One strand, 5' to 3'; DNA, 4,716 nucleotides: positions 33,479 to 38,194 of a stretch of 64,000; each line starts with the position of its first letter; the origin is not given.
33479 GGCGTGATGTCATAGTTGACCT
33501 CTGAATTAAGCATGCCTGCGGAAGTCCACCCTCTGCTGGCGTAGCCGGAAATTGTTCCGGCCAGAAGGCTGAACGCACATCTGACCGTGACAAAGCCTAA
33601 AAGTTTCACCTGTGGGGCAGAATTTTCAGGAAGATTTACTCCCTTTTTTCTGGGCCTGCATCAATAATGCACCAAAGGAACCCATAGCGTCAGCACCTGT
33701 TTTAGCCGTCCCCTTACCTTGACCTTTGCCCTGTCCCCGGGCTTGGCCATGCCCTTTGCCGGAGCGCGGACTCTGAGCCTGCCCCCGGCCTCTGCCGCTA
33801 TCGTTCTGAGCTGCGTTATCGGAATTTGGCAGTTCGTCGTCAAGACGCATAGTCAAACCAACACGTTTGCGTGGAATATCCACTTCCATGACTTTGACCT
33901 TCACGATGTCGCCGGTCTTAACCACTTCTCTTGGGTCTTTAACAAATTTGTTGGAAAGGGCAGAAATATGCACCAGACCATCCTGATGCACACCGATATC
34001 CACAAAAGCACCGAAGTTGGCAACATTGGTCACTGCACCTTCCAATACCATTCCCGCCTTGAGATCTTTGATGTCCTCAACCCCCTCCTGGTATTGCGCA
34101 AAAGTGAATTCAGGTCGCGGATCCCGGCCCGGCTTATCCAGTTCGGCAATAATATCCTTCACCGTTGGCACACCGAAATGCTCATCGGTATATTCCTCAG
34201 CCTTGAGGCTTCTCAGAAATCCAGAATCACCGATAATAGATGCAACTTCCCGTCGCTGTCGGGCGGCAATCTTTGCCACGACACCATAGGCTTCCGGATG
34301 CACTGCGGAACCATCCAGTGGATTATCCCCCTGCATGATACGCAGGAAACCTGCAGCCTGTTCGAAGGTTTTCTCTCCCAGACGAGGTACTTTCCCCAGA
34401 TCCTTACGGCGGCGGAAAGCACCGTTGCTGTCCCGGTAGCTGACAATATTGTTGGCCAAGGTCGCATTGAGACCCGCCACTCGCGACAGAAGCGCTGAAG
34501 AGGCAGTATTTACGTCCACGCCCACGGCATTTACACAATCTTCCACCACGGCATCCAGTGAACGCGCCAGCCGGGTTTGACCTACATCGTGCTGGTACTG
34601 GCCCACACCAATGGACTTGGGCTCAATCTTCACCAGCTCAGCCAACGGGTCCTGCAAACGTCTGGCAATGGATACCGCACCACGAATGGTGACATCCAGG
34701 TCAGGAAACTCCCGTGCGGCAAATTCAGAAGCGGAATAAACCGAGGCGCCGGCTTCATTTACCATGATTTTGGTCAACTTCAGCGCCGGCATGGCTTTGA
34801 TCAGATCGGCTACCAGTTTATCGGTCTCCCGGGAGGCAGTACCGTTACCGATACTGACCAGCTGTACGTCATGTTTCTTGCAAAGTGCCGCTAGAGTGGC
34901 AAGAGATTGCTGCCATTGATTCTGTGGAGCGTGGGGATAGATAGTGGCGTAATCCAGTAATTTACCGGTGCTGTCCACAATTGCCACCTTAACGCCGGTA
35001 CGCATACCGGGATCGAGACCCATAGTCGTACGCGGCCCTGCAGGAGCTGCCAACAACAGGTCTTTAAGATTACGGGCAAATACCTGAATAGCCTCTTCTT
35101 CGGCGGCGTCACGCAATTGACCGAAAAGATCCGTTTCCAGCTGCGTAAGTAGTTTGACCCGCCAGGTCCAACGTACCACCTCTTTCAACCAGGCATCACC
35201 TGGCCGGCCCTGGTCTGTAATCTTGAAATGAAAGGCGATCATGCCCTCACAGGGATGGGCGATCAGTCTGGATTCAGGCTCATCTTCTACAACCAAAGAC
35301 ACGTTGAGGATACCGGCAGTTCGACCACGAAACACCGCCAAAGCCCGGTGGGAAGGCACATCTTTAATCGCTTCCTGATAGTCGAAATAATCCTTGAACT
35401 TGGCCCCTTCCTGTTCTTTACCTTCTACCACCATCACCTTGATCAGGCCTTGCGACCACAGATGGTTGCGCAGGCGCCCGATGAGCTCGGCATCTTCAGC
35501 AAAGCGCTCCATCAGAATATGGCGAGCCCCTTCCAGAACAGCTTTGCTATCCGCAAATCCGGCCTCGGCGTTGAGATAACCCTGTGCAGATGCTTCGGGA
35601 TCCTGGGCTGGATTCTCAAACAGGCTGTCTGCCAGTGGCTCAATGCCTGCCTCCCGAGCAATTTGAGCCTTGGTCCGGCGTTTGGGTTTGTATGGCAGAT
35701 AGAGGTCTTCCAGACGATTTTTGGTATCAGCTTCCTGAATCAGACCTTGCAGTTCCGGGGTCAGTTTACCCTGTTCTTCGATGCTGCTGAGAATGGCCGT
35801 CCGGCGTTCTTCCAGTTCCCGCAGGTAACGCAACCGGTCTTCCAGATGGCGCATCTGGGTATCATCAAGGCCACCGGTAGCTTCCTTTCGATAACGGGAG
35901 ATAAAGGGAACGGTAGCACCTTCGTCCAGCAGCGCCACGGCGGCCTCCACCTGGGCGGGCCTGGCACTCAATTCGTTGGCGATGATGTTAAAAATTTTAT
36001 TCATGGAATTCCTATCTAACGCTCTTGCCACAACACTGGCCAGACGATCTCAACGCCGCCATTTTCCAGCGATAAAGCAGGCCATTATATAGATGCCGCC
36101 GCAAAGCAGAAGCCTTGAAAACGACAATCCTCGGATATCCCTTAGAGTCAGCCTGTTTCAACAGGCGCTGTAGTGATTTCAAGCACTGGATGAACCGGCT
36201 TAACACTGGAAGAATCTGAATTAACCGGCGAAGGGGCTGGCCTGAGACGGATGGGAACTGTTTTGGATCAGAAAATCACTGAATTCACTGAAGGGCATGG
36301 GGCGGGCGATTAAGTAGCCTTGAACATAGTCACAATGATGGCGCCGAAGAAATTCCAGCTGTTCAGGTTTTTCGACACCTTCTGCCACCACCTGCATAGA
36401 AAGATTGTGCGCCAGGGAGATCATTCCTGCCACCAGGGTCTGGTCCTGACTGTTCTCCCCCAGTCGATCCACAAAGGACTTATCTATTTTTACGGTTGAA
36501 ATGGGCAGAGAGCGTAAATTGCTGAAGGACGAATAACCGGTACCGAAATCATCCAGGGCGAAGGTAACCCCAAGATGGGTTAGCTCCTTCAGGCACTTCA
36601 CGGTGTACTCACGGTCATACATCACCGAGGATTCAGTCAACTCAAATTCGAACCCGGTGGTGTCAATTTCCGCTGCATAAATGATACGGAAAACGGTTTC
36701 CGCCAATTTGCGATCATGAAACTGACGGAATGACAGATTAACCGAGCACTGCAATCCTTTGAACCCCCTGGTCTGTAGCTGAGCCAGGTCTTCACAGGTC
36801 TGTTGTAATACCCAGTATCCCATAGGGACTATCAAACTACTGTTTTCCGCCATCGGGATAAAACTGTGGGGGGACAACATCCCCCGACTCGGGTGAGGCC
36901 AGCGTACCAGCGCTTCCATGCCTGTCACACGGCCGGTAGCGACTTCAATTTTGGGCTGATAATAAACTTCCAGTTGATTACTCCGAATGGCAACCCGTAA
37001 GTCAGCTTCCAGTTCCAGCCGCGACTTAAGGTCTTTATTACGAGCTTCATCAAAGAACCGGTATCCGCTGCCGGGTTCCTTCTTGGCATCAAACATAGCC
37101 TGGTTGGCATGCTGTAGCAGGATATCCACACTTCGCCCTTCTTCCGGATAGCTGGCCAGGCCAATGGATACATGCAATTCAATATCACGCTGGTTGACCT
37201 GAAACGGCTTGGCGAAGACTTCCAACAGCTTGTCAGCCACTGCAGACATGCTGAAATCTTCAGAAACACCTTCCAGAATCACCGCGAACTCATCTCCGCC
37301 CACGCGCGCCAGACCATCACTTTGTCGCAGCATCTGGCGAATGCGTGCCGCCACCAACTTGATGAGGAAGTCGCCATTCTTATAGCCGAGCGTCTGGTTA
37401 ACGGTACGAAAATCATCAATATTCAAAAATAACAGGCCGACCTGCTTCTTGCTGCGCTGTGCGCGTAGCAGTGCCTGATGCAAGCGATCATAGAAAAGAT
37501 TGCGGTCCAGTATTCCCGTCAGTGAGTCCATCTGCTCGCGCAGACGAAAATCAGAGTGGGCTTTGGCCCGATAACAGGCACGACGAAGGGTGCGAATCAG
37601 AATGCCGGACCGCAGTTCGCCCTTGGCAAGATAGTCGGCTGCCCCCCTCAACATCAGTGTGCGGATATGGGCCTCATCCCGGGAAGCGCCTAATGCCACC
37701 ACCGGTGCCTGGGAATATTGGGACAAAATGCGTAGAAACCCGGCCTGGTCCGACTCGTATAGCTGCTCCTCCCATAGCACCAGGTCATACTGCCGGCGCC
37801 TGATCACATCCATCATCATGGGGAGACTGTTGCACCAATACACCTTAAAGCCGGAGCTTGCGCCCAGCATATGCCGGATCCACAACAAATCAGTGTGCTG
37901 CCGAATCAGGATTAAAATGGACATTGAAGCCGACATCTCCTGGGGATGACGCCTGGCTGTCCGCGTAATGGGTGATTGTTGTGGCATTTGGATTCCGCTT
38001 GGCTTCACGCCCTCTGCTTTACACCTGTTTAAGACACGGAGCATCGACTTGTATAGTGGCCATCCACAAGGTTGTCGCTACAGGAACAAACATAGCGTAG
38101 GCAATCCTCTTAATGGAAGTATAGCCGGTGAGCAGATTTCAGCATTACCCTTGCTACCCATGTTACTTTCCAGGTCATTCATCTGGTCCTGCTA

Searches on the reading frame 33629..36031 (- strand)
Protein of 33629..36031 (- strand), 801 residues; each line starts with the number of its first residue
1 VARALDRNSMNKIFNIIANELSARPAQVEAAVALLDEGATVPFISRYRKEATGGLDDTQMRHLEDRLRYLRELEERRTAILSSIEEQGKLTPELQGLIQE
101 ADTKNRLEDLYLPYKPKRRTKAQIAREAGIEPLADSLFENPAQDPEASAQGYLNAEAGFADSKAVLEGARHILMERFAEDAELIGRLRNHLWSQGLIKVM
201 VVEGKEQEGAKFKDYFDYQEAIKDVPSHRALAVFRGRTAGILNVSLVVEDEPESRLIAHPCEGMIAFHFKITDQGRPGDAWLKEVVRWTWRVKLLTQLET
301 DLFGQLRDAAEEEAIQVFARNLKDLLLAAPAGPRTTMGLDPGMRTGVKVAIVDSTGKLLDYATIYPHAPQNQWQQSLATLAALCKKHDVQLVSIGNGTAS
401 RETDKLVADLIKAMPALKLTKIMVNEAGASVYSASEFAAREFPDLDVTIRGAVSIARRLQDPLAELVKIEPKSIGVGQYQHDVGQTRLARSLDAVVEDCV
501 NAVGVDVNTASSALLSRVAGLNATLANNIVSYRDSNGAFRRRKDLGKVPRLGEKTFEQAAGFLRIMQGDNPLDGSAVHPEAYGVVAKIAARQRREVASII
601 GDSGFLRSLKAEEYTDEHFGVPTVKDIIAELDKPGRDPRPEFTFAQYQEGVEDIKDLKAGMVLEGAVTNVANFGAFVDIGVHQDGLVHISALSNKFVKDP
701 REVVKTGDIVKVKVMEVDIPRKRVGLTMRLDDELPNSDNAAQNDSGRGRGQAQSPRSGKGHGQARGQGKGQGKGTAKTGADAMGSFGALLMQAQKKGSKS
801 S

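Call 48: search_protein_families(library=pfam, proteins=[window:33629-36031:-], max_evalue=0.0001)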
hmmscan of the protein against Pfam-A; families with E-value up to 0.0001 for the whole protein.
window:33629-36031:- (801 aa): 9 families
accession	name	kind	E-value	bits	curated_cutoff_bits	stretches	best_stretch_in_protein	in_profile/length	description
PF22706.1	Tex_central_region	-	4.1e-77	258.6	27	1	140-318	1-178/178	Tex central region-like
PF16921.10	Tex_YqgF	-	2.8e-55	186.6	27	1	335-460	2-126/126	Tex protein YqgF-like domain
PF09371.15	Tex_N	-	2.5e-31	107.6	32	1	12-85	2-75/75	Tex-like protein N-terminal domain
PF12836.13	HHH_3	-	1.2e-28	99.4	27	1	500-564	1-65/65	Helix-hairpin-helix motif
PF17674.7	HHH_9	-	2.8e-22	79.8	23.1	1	570-639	1-70/70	HHH domain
PF00575.29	S1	-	3.9e-20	72.4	22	1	657-729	2-74/74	S1 RNA binding domain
PF14639.11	YqgF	-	1.6e-08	35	35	1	347-467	21-147/150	Holliday-junction resolvase-like of SPT6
PF14635.12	HHH_7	-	6.2e-06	27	27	1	474-565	6-103/104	Helix-hairpin-helix motif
PF23459.1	S1_RRP5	-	4.5e-05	24.4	27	0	657-718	1-62/72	RRP5 S1 domain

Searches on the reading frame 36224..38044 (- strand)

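Call 48: search_protein_families(library=pfam, proteins=[window:36224-38044:-], max_evalue=0.0001)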
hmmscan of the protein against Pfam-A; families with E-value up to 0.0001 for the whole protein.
window:36224-38044:- (607 aa): 3 families
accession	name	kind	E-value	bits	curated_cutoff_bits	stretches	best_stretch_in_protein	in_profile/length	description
PF00563.25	EAL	-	1.1e-75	254.5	31.3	1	347-582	2-236/236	EAL domain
PF00990.26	GGDEF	-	3.8e-40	137.7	23.8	1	171-323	2-157/161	Diguanylate cyclase, GGDEF domain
PF00072.30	Response_reg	-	7.9e-06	26.5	30.2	1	56-142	14-100/111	Response regulator receiver domain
